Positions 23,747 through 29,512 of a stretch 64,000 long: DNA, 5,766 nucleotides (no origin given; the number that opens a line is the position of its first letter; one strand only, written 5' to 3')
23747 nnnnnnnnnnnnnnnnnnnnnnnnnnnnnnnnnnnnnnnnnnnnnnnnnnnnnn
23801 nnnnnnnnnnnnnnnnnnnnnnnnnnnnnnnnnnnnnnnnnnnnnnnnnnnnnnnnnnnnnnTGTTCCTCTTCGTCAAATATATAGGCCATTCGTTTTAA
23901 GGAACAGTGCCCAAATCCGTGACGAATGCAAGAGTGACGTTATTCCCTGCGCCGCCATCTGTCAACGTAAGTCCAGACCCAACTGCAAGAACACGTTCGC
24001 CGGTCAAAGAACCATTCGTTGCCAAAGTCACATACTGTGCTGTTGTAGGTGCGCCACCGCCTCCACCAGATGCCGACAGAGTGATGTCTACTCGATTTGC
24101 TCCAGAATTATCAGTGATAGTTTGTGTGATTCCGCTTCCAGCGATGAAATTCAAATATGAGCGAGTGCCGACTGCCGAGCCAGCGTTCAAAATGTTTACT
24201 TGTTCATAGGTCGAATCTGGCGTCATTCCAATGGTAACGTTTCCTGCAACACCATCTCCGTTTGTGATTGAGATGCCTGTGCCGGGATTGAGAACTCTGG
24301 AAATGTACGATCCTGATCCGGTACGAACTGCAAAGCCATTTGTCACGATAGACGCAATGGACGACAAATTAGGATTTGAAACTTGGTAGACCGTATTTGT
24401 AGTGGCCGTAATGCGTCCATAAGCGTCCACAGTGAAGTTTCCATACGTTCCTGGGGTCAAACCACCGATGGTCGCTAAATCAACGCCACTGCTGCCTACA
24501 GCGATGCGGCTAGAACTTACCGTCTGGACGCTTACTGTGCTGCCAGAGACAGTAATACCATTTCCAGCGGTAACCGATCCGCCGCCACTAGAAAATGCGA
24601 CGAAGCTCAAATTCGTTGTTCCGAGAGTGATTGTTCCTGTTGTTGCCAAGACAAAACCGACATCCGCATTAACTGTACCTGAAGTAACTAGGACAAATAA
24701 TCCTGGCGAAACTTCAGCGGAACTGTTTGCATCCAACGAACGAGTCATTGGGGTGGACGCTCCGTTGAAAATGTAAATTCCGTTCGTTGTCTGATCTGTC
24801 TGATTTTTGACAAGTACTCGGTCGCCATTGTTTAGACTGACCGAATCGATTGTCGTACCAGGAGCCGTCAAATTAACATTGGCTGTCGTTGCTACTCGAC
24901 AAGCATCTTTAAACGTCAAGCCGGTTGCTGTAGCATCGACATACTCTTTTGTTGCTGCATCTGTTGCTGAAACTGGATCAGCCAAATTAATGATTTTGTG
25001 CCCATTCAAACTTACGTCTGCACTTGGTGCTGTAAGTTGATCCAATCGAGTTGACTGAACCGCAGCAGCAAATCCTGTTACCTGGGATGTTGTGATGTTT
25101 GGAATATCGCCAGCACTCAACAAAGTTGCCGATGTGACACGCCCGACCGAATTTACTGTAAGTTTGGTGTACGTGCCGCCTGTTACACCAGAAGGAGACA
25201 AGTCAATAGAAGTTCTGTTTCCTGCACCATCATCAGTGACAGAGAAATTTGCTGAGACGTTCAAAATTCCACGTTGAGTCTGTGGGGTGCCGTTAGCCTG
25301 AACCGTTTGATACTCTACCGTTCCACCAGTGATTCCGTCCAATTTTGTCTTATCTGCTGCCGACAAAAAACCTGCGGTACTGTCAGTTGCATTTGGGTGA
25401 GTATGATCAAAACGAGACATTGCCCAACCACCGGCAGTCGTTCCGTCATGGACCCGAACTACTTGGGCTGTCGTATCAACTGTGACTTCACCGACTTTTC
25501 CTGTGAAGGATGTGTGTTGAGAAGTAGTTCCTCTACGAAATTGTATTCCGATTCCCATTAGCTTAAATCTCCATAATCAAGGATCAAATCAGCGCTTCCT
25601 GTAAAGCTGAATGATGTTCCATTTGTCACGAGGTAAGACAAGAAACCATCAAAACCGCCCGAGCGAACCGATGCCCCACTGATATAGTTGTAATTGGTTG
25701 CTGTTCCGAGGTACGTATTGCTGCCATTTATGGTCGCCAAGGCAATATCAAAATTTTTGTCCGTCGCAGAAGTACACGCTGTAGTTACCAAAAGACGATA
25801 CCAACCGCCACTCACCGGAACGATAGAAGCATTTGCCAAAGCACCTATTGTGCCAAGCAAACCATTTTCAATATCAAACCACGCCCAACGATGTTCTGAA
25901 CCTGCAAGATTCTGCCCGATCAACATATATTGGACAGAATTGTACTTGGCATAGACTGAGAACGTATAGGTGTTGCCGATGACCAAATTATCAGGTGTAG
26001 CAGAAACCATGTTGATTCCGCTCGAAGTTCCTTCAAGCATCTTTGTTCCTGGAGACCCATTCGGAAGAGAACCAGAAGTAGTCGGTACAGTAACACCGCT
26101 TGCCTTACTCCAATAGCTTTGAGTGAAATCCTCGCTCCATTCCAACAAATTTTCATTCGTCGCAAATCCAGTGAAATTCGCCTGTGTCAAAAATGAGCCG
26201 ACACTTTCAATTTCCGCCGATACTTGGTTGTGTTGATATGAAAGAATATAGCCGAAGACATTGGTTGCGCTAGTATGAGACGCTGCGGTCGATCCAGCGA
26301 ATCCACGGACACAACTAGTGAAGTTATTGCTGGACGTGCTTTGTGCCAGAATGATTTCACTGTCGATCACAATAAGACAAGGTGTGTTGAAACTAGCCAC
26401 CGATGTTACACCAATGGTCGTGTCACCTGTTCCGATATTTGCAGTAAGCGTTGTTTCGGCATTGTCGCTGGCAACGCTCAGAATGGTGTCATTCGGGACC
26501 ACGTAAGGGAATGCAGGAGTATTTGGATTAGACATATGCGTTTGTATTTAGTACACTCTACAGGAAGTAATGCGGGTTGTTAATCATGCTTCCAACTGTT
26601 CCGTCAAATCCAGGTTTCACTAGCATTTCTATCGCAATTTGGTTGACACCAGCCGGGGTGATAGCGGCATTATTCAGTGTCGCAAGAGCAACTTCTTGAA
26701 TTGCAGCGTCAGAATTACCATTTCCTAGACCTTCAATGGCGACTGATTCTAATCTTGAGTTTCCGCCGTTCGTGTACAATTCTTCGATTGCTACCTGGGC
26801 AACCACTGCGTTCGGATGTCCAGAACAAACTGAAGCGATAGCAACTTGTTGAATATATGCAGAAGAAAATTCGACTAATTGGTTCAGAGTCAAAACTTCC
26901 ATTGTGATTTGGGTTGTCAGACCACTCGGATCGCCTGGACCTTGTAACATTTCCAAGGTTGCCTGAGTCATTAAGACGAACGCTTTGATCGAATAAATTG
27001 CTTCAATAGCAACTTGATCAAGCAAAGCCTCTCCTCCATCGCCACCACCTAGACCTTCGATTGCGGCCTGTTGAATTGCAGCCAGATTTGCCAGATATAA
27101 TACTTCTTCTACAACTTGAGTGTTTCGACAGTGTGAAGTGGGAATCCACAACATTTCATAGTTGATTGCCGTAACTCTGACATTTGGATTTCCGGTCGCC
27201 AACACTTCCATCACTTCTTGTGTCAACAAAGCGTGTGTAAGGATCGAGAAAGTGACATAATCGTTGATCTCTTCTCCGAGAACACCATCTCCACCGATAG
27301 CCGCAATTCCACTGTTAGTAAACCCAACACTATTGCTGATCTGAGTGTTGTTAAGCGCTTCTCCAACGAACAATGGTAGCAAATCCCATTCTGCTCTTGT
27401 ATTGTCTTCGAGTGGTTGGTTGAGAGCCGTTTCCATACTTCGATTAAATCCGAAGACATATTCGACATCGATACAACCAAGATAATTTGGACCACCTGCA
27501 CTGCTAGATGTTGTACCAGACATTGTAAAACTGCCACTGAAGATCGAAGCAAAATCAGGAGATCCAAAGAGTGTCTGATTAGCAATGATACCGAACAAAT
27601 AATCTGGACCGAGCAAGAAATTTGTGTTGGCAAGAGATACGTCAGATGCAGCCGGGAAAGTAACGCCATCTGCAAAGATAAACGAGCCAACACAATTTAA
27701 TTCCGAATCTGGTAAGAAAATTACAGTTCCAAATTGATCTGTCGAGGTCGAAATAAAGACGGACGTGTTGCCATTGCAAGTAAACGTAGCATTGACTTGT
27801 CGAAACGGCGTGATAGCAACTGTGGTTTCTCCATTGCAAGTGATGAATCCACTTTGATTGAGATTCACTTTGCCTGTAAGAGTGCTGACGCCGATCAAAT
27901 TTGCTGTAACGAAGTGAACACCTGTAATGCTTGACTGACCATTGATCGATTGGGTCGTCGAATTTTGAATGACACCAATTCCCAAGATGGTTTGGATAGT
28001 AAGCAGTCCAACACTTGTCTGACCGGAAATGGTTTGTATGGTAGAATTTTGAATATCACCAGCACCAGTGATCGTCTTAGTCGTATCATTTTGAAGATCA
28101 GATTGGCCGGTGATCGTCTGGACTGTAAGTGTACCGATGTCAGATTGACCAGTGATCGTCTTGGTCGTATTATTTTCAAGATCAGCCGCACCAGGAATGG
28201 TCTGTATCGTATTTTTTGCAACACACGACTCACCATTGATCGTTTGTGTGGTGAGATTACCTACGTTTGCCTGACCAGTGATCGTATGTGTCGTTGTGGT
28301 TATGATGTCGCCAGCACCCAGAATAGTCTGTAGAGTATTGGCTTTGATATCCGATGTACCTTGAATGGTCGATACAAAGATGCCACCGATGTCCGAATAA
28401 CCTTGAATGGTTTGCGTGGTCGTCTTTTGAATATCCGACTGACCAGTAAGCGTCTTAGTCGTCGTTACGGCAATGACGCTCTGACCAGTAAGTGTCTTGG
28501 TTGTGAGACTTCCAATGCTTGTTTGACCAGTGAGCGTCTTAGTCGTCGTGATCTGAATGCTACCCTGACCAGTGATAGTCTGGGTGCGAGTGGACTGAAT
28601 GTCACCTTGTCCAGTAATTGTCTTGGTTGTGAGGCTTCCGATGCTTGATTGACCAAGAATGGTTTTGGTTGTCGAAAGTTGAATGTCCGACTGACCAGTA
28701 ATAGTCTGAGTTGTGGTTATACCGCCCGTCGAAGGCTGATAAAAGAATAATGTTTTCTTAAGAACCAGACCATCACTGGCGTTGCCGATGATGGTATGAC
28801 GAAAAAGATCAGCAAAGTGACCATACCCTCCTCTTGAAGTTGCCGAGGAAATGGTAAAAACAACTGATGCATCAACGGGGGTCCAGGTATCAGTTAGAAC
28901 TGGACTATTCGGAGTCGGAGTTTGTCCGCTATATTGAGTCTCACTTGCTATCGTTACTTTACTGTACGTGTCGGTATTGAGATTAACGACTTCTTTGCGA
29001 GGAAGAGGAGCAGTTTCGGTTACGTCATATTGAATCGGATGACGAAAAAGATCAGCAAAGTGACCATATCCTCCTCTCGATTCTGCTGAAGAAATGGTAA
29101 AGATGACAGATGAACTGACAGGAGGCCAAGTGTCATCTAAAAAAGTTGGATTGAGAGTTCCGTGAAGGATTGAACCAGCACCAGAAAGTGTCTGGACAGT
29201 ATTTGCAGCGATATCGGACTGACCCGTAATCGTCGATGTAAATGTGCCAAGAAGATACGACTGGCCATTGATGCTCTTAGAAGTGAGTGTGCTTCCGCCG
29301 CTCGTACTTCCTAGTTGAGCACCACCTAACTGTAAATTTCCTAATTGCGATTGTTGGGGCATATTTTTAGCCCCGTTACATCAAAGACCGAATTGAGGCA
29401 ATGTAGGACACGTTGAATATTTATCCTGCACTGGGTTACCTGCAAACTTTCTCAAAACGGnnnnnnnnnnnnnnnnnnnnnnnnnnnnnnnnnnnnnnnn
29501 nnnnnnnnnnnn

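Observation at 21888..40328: ~18.5 kb cassette of about 20 fibre-like genes inserted between the small and large terminase genes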

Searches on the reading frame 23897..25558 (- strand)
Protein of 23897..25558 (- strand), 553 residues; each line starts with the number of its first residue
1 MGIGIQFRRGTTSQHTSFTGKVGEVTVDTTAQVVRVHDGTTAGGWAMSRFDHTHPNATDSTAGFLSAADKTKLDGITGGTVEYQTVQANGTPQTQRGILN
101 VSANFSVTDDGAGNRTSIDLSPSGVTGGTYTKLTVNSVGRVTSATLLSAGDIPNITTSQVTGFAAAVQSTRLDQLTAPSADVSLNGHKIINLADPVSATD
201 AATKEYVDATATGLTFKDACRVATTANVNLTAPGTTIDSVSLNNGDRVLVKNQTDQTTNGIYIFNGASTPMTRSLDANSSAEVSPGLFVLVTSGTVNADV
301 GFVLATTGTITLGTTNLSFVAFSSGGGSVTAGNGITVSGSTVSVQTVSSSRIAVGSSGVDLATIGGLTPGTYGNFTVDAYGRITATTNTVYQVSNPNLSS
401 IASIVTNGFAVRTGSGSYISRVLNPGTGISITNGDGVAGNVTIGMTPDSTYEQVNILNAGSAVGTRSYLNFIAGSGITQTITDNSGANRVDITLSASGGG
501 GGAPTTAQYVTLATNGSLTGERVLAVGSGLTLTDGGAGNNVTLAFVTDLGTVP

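Call 4: search_protein_families(library=phrogs, proteins=[window:23897-25558:-], max_evalue=0.01)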
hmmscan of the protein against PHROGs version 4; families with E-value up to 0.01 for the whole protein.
window:23897-25558:- (553 aa): 15 families
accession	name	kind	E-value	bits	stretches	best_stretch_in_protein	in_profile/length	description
phrog_2647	-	head and packaging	9.9e-55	186.9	1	156-404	53-309/336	head decoration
phrog_30390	-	unknown function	2.8e-37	129.6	2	235-355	547-670/766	-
phrog_27782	-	unknown function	1.5e-32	114.1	1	130-382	87-314/644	-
phrog_11518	-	tail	2.5e-23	83.3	1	201-401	146-351/812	tail fiber protein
phrog_24595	-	head and packaging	6.5e-22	79.3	1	155-343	3-185/325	virion structural protein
phrog_16867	-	unknown function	1.7e-21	77.4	1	214-335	72-189/631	-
phrog_17264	-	unknown function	5.6e-19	69.3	1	221-342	2-122/147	-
phrog_14570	-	unknown function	5.9e-17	62.5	1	196-333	148-283/540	-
phrog_9648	-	tail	1.2e-09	39.5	1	3-52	3-52/152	tail protein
phrog_7389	-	tail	4.4e-07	29.8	1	106-165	362-422/732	tail fiber protein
phrog_2710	-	tail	1.8e-06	27.7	1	180-211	130-161/781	tail fiber protein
phrog_11338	-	tail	5.8e-06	26.4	1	97-211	264-372/380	tail fiber protein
phrog_5181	-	unknown function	2.6e-05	23.7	1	39-209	320-489/763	-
phrog_6907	-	unknown function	0.00047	21.5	1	22-81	37-93/99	-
phrog_8437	-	unknown function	0.0077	16.7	0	47-91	73-118/230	-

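Call 13: search_protein_families(library=pfam, proteins=[window:23897-25558:-], max_evalue=0.1)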
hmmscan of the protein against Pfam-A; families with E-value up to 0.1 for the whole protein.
window:23897-25558:- (553 aa): 3 families
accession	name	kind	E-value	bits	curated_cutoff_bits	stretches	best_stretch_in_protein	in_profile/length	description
PF18454.7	Mtd_N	-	9.2e-15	54.7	26.3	1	5-41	1-37/37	Major tropism determinant N-terminal domain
PF03453.22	MoeA_N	-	0.0079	16.3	30.8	1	133-178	24-70/160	MoeA N-terminal region (domain I and II)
PF08124.17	Lyase_8_N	-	0.04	13.5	24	0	370-410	226-267/323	Polysaccharide lyase family 8, N terminal alpha-helical domain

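Call 38: search_dna_similar(query=window:23897-25558:-, collection=phages, mode=protein, max_rows=25, max_evalue=0.00001)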
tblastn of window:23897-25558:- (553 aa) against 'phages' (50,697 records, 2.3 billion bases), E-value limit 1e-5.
Records with a match: 361; places in all: 375; records where one place covers at least 80% of the query: 0.
Best place of each record, by identity: 60-80% 1; <60% 360.
By first word of the organism name: Mycobacterium 210; Ralstonia 49; Gordonia 24; Synechococcus 20; Rhodococcus 8; Xanthomonas 6; Bordetella 5; Caudoviricetes 4; Cyanophage 4; Pelagibacter 4; and 18 more.
By host as written in the record: Mycobacterium smegmatis mc2 155 160; Ralstonia solanacearum 41; Mycobacterium smegmatis mc#155 26; - 24; Gordonia rubripertincta NRRL B-16540 14; Mycobacterium sp. 7; Synechococcus sp. WH8109 5; Synechococcus sp. 5; and 51 more.
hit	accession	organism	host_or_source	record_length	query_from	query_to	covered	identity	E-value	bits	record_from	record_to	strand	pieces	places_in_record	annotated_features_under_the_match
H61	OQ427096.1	Xanthomonas phage X1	Xanthomonas campestris pv. campestris ...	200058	128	445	58%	36.8%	3e-24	113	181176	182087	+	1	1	hypothetical protein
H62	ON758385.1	Xanthomonas phage BUDD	Xanthomonas sp.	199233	128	445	58%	32.9%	9e-21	102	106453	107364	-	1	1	hypothetical protein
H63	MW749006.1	Bacillus phage vB_BspM_AgentSmith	Bacillus sp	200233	183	443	47%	36.1%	6e-19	97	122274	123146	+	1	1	putative tail fiber protein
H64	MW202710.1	Caudoviricetes sp.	Manatee Spring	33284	179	388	38%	41.9%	4e-20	100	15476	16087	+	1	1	hyaluronase tail fiber protein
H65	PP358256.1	Ralstonia phage PY059YO380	Ralstonia solanacearum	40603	104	302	36%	40.7%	1e-27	124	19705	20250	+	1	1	hypothetical protein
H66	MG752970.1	Ralstonia phage RsoM2USA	Ralstonia solanacearum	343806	160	399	43%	32.5%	3e-15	85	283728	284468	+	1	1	hypothetical protein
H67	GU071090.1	Cyanophage PSS2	-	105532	155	304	27%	48.0%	8e-29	128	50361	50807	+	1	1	predicted protein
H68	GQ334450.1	Cyanophage PSS2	Prochlorococcus MIT9313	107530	155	304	27%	48.0%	8e-29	128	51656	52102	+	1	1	capsid decoration protein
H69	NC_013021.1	Cyanophage PSS2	Prochlorococcus marinus str. MIT 9313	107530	155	304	27%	48.0%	8e-29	128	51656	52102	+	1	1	virion structural protein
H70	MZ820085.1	Mycobacterium phage ScoobyDoobyDoo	Mycobacterium smegmatis mc2 155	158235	158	304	27%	44.3%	2e-27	123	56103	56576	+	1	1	105: hypothetical protein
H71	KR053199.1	Gordonia phage GMA4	Gordonia malaquae strain BEN700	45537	142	304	29%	39.7%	4e-17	92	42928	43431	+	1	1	putative structural protein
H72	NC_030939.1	Gordonia phage GMA4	Gordonia malaquae strain BEN700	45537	142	304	29%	39.7%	4e-17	92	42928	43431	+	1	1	head decoration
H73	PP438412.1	Microcystis phage Mvi-JY20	Microcystis viridis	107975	179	295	21%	55.1%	6e-26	119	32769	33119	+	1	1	hypothetical protein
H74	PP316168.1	Ralstonia phage RS-AB1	Ralstonia solanacearum and Ralstonia ...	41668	145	305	29%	39.8%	2e-12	76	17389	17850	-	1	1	tail protein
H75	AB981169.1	Ralstonia phage RSY1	Ralstonia solanacearum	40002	145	305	29%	39.4%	1e-10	71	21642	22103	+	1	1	hypothetical protein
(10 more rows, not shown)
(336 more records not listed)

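Call 68: search_solved_structures(query=window:23897-25558:-, max_evalue=0.1)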
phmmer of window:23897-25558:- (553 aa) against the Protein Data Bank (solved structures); distinct sequences matched with E-value up to 0.1: 9.
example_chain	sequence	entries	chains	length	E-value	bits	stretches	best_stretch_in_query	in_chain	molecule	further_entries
1yu0_A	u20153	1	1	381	2.3e-10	43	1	2-133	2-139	Major Tropism Determinant (Mtd-P1)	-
1yu3_A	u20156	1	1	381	2.3e-10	43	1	2-133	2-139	Major Tropism Determinant (Mtd-I1)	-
1yu1_A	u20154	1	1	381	2.6e-10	42.8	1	2-133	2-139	Major Tropism Determinant (Mtd-P3c)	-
1yu2_A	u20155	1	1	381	2.6e-10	42.8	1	2-133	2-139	Major Tropism Determinant (Mtd-M1)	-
1yu4_A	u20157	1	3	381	2.6e-10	42.8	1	2-133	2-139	Major Tropism Determinant (Mtd-U1)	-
2iou_A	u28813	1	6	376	8.7e-10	41.1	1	5-133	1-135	Major Tropism Determinant P1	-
9j1l_3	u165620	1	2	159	2e-05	26.7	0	48-77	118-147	FtbO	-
9j1l_O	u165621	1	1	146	7e-05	24.9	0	48-76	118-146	FtbO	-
23sh_r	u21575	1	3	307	0.002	20.1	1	180-217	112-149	tail fiber gp9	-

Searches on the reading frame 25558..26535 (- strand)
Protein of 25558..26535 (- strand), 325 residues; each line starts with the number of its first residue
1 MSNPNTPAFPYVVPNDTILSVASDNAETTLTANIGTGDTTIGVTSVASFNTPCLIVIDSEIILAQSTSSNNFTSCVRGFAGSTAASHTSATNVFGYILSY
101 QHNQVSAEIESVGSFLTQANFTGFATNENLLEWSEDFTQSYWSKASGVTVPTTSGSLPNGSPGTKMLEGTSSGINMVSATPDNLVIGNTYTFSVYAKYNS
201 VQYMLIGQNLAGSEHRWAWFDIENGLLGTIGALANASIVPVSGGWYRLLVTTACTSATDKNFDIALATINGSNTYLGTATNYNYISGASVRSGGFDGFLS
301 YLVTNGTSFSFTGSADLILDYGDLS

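Call 4: search_protein_families(library=phrogs, proteins=[window:25558-26535:-], max_evalue=0.01)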
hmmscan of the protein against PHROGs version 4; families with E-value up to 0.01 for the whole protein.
window:25558-26535:- (325 aa): 5 families
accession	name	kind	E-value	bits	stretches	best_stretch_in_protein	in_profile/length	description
phrog_2885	-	tail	1.8e-08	32.2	1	27-94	72-142/4179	baseplate wedge subunit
phrog_4406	-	head and packaging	4.9e-07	27.7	1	26-112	66-152/3231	virion structural protein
phrog_358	-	unknown function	5.8e-05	21.5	1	19-103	1682-1772/2056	-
phrog_11439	-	tail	7.2e-05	22.2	1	24-109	198-287/775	tail fiber protein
phrog_7578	-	unknown function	0.0062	16.6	1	25-93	22-97/300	-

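Call 13: search_protein_families(library=pfam, proteins=[window:25558-26535:-], max_evalue=0.1)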
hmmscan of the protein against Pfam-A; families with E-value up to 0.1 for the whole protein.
window:25558-26535:- (325 aa): 2 families
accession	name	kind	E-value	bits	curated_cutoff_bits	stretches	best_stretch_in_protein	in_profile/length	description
PF11080.13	GhoS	-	0.004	17.6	21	0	247-270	66-89/94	Endoribonuclease GhoS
PF02018.23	CBM_4_9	-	0.0057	17.5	25.9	1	137-204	13-81/136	Carbohydrate binding domain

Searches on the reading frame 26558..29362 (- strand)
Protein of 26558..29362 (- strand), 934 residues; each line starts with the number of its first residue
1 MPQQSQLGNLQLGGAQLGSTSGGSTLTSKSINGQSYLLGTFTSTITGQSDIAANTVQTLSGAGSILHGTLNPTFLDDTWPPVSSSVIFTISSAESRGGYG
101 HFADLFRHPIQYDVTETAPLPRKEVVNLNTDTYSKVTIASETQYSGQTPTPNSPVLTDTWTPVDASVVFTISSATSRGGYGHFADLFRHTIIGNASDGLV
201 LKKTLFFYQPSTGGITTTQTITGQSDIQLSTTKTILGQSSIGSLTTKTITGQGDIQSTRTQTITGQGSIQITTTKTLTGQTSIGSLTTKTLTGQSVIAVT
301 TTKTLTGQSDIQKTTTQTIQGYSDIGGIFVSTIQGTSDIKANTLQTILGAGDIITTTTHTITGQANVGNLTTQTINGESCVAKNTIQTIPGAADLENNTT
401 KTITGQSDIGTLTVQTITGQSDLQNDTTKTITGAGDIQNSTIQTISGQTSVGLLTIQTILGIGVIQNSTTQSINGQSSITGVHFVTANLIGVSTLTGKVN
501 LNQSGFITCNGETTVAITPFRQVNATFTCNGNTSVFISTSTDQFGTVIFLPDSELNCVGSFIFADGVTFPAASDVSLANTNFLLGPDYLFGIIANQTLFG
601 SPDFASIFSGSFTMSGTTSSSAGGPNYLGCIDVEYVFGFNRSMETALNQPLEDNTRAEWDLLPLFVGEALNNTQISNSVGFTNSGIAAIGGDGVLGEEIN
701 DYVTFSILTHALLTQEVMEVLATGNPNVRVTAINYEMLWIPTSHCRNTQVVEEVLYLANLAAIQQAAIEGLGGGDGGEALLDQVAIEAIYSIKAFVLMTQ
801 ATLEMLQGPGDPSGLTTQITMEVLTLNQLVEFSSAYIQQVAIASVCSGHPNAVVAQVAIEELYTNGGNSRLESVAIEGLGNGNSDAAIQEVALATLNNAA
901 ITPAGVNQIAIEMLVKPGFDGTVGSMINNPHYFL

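Call 4: search_protein_families(library=phrogs, proteins=[window:26558-29362:-], max_evalue=0.01)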
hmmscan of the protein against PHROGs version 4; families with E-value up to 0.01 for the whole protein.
window:26558-29362:- (934 aa): 1 family
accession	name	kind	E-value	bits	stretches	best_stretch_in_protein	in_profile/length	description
phrog_13560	-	unknown function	2.7e-06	28.3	0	711-755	6-50/69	-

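Call 13: search_protein_families(library=pfam, proteins=[window:26558-29362:-], max_evalue=0.1)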
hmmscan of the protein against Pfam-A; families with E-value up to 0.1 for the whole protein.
window:26558-29362:- (934 aa): 0 families

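Call 85: search_dna_similar(query=window:26558-29362:-, collection=phages, mode=protein, max_rows=15, max_evalue=0.001)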
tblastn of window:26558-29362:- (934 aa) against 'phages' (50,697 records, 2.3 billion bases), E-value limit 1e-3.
No match.
